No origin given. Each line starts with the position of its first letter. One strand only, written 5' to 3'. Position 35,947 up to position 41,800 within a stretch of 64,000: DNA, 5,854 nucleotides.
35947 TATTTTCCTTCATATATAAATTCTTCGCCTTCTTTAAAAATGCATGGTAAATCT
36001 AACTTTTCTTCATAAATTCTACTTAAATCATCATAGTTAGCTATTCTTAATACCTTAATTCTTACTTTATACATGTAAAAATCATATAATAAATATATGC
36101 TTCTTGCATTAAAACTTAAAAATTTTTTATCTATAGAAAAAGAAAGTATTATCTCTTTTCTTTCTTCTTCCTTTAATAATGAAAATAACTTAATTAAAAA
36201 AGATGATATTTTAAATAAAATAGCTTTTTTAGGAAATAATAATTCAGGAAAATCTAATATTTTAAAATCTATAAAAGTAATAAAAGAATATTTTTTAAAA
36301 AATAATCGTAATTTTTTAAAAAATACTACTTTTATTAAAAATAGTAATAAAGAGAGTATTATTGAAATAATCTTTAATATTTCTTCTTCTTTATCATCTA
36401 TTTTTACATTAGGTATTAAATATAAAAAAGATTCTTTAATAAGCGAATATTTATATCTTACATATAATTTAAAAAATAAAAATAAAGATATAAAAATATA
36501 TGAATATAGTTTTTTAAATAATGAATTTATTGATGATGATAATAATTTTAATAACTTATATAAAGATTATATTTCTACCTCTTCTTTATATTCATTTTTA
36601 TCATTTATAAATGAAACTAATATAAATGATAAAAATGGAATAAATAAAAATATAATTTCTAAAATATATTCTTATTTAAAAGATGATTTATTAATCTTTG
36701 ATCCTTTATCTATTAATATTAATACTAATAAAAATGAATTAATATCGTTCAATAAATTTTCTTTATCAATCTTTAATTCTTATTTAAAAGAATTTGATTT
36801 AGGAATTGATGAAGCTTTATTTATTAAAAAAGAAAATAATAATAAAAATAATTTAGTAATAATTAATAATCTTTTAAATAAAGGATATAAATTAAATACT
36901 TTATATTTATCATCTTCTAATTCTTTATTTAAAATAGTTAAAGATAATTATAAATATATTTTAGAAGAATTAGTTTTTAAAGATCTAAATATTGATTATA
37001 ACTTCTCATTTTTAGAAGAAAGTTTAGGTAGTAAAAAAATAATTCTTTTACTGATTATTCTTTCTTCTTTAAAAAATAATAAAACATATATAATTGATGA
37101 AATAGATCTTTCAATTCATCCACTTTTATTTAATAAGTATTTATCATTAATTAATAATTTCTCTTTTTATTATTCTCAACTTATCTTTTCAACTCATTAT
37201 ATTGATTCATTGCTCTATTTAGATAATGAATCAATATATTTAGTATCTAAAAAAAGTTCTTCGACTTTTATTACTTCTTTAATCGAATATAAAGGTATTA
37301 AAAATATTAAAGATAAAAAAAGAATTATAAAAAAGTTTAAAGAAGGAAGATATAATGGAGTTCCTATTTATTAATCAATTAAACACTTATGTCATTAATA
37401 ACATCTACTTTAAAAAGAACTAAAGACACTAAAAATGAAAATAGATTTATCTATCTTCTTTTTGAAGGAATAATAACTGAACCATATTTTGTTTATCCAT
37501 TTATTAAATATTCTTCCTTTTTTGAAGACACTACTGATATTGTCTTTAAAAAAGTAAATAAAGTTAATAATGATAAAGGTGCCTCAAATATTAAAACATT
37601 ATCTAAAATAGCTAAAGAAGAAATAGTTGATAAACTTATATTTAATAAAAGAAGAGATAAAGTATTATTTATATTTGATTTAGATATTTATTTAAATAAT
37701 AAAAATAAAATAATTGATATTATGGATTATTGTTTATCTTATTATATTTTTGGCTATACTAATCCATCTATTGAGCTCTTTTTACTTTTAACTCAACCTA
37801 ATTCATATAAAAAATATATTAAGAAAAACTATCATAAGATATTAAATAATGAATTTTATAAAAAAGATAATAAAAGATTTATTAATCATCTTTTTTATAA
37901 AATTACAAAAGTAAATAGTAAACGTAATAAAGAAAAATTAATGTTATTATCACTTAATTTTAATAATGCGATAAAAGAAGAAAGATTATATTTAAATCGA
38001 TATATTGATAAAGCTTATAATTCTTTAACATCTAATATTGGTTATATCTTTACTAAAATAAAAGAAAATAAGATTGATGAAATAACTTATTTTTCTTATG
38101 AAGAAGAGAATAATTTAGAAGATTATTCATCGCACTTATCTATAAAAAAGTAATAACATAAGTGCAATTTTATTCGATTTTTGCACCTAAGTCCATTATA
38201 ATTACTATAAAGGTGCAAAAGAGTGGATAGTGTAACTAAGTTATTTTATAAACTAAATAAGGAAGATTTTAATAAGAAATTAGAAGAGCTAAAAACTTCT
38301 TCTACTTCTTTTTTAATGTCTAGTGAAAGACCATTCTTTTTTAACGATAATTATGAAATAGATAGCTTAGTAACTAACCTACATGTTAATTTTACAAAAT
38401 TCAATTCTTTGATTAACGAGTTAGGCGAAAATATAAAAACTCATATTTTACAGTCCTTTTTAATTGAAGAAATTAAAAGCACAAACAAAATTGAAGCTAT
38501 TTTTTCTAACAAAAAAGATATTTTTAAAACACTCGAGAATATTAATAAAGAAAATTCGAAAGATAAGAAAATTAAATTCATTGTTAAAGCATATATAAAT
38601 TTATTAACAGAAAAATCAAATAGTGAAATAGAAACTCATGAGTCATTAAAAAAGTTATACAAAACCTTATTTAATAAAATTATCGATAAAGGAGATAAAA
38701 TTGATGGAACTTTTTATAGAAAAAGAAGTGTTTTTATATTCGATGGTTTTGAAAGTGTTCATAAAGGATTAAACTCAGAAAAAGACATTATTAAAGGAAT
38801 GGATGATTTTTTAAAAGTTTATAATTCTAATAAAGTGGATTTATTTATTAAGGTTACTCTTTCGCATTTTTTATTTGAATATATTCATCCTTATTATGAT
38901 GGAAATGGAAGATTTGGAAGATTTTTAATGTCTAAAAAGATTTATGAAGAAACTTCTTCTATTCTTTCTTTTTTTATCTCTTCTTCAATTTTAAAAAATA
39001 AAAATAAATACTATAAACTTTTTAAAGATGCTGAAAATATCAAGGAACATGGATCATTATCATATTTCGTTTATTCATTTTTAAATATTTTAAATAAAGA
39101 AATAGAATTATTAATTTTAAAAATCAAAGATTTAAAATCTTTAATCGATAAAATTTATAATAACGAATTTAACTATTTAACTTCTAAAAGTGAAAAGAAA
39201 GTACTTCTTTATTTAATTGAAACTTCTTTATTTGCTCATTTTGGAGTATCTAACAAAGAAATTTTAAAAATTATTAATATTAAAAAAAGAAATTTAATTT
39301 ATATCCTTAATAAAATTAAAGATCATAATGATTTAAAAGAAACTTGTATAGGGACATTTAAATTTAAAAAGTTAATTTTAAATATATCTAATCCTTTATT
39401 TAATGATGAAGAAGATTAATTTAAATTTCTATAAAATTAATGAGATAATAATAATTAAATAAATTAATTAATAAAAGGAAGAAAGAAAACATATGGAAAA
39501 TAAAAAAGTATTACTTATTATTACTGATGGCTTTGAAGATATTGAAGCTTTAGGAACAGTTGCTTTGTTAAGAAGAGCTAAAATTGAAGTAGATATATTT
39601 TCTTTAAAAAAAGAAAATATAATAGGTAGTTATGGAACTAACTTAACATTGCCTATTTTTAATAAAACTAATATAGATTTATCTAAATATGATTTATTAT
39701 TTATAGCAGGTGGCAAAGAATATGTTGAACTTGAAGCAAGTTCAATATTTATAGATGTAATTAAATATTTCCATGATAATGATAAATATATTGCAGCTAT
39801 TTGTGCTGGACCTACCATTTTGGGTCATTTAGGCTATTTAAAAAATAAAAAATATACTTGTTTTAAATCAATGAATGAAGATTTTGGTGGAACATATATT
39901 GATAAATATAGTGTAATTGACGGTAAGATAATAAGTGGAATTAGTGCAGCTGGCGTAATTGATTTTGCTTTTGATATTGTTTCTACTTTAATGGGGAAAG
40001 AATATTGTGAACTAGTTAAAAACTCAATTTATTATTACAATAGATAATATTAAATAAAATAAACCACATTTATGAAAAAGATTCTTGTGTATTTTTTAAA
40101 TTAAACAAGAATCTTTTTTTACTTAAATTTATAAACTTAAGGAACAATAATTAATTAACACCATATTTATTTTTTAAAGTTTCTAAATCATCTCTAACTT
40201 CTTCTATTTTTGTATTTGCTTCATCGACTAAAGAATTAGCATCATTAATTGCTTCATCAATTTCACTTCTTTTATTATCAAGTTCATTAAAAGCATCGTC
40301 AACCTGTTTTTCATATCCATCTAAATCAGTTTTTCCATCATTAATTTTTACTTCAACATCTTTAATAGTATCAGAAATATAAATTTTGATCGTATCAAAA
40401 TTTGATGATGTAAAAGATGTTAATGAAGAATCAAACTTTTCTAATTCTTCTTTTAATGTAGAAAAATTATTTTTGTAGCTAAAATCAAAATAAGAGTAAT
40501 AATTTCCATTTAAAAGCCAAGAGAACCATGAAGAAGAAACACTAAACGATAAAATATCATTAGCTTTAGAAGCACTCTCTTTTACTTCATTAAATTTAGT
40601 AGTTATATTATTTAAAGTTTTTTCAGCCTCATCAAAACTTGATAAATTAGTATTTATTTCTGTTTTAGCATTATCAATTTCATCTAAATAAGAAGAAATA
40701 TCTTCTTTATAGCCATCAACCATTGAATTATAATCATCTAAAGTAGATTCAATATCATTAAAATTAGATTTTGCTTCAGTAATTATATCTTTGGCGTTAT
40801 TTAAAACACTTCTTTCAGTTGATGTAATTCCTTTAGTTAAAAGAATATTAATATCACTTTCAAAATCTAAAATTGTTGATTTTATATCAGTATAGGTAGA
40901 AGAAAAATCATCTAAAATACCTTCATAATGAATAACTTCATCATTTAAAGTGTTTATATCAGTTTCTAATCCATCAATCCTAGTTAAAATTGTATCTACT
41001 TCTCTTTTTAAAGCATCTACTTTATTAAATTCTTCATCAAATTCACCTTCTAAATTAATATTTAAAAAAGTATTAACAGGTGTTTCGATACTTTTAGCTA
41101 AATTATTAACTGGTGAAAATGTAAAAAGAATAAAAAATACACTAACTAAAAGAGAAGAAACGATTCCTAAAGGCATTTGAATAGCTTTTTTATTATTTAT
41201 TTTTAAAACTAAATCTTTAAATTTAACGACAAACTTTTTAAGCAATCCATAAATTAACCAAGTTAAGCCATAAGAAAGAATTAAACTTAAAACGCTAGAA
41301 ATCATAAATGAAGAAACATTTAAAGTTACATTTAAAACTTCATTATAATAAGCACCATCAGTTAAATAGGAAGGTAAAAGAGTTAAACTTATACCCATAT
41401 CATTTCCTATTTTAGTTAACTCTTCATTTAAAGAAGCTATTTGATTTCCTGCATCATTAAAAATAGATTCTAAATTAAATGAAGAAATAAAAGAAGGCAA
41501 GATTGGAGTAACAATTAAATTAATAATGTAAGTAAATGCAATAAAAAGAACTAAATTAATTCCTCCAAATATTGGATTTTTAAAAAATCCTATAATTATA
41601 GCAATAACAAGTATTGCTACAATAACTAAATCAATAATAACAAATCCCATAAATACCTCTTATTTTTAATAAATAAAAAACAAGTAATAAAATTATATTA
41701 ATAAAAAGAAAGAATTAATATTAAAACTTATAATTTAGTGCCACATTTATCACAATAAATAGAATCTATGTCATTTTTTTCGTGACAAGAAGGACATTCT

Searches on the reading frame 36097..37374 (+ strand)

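Call 80: search_protein_families(library=padloc, proteins=[window:36097-37374:+], max_evalue=0.001)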
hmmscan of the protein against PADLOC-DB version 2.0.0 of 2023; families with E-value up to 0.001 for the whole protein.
window:36097-37374:+ (425 aa): 17 families
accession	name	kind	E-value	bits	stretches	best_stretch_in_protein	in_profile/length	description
PDLC02335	AbiLi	-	1.3e-44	150.6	1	1-424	49-286/326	AbiLi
PDLC02980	AriA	-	2.3e-16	58.6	1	44-367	4-298/304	-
PDLC04175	HEC-01A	-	3.9e-10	37.3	1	291-395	232-335/363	-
PDLC00271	PtuA1|PtuA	-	2.9e-07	28.4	0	28-110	23-99/421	AAA ATPase domain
PDLC00295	PtuA1|PtuA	-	3.1e-07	27.8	1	4-64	5-57/451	AAA ATPase domain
PDLC04135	mad3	-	2.3e-06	25.4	1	41-414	24-369/374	mads_3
PDLC02358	Old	-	8.4e-06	22.8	1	42-97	26-75/578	Old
PDLC04176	HEC-01A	-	1.3e-05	22.8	0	292-396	240-345/371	-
PDLC00304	PtuA1|PtuA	-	2.4e-05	21.7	0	44-112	44-115/444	AAA ATPase domain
PDLC04177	HEC-01A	-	0.00011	19.4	0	25-417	15-386/393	-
PDLC04178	HEC-01A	-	0.00017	18.8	0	44-66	33-55/399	-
PDLC00278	PtuA1|PtuA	-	0.00019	18.9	0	332-383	292-342/436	AAA ATPase domain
PDLC04144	HEC-01B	-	0.00023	18.4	0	294-422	263-392/395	-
PDLC04393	PDC-M07A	-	0.00023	18.3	0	44-136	26-113/435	-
PDLC04389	PDC-M07A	-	0.0003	17.9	0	44-64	30-50/443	-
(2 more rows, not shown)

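Call 90: search_protein_families(library=pfam, proteins=[window:36097-37374:+], max_evalue=0.01)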
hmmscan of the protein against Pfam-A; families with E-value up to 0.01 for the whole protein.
window:36097-37374:+ (425 aa): 2 families
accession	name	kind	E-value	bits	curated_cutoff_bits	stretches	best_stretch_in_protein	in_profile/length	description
PF13304.12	AAA_21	-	3.7e-14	53.9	27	1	43-367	3-298/304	AAA domain, putative AbiEii toxin, Type IV TA system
PF13175.12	AAA_15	-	3.2e-05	24.2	32.1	1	4-367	5-369/374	AAA ATPase domain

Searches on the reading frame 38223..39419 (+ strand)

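Call 80: search_protein_families(library=padloc, proteins=[window:38223-39419:+], max_evalue=0.001)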
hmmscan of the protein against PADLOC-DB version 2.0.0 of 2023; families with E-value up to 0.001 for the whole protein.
window:38223-39419:+ (398 aa): 6 families
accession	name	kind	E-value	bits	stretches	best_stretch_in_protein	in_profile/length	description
PDLC03963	SoFic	-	6.1e-33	112.7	1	58-373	37-339/361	-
PDLC04966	PDC-S24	-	5.7e-13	46.5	1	107-268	206-366/497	-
PDLC04837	PDC-S04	-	6.4e-12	43.2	1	59-273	6-211/234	-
PDLC04836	PDC-S04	-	2.3e-11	41.3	1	90-280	46-220/244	-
PDLC04839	PDC-S04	-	6.2e-09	33.8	1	99-266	20-182/205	-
PDLC04840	PDC-S04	-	7.7e-08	30.3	1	203-268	137-197/227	-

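Call 90: search_protein_families(library=pfam, proteins=[window:38223-39419:+], max_evalue=0.01)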
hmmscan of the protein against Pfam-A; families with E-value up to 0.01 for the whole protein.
window:38223-39419:+ (398 aa): 1 family
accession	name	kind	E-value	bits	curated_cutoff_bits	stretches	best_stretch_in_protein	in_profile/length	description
PF02661.23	Fic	-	1.9e-15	57.9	24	1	139-237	4-90/93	Fic/DOC family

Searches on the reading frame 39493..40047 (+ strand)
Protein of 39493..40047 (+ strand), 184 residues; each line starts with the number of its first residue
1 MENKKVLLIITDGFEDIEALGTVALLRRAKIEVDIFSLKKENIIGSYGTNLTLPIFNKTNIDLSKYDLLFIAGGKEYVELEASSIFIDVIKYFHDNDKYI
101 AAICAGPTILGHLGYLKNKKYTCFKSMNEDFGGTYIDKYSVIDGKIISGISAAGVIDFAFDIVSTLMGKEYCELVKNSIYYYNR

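Call 90: search_protein_families(library=pfam, proteins=[window:39493-40047:+], max_evalue=0.01)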
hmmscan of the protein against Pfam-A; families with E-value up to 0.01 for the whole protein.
window:39493-40047:+ (184 aa): 3 families
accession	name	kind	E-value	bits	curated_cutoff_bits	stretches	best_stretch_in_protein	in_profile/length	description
PF01965.30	DJ-1_PfpI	-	4.7e-34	118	26.6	1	4-164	1-164/165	DJ-1/PfpI family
PF07685.20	GATase_3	-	0.0002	21.5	27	1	57-112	31-90/196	CobB/CobQ-like glutamine amidotransferase domain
PF17124.11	ThiJ_like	-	0.0046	17.3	30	1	56-110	75-138/186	ThiJ/PfpI family-like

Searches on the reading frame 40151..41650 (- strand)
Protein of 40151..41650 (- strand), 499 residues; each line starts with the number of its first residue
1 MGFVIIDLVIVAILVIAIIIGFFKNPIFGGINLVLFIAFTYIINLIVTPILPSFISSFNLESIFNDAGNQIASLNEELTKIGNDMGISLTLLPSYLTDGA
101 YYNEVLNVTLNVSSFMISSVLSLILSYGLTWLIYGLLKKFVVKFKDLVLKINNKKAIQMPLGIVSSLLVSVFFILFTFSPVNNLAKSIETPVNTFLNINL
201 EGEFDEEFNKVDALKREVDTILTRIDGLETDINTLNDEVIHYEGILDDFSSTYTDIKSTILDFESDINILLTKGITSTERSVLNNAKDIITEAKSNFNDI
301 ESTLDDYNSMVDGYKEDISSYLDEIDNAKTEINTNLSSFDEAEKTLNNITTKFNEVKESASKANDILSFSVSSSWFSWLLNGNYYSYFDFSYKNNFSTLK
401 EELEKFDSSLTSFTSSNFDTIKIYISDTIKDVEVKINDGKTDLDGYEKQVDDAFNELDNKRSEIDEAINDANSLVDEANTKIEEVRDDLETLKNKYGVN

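Call 15: search_protein_families(library=pfam, proteins=[window:40151-41650:-], max_evalue=0.01)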
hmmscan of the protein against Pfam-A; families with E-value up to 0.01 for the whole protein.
window:40151-41650:- (499 aa): 25 families
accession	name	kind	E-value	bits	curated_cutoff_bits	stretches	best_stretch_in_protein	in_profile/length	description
PF12296.13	HsbA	-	1.9e-06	28.8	33.5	0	219-305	2-83/121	Hydrophobic surface binding protein A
PF00038.26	Filament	-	5e-06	26.8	40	1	209-362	103-256/313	Intermediate filament protein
PF04740.18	LXG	-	4.3e-05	23.9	26.5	1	243-361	67-187/202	LXG domain of WXG superfamily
PF10498.14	IFT57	-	4.4e-05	23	40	1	292-367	226-305/360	Intra-flagellar transport protein 57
PF05335.18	DUF745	-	5.8e-05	23.3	33.3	0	276-364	86-173/183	Protein of unknown function (DUF745)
PF11727.13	ISG65-75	-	6.9e-05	22.6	25.1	1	275-363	48-140/281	Invariant surface glycoprotein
PF01519.22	DUF16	-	7.1e-05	23.7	40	0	292-356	31-95/104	Protein of unknown function DUF16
PF06009.19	Laminin_II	-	0.00012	22.6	33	0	281-372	3-93/138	Laminin Domain II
PF16326.10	ABC_tran_CTD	-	0.00014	22.4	32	0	214-244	6-36/69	ABC transporter C-terminal domain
PF07889.17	DUF1664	-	0.00023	21.6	34.6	0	414-495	35-116/124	Protein of unknown function (DUF1664)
PF07926.17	TPR_MLP1_2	-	0.00033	21.1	36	0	304-367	59-122/129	TPR/MLP1/MLP2-like protein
PF07303.18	Occludin_ELL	-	0.00048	21.3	31.2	0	202-258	15-71/101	Occludin homology domain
PF04108.17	ATG17_like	-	0.00082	19.4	43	0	229-413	122-280/355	Autophagy protein ATG17-like domain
PF04949.18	Transcrip_act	-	0.0018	18.6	27.5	0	455-493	36-74/154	Transcriptional activator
PF19220.6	Rod_CreS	-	0.0019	17.8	100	0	198-265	9-76/359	Crescentin, rod domain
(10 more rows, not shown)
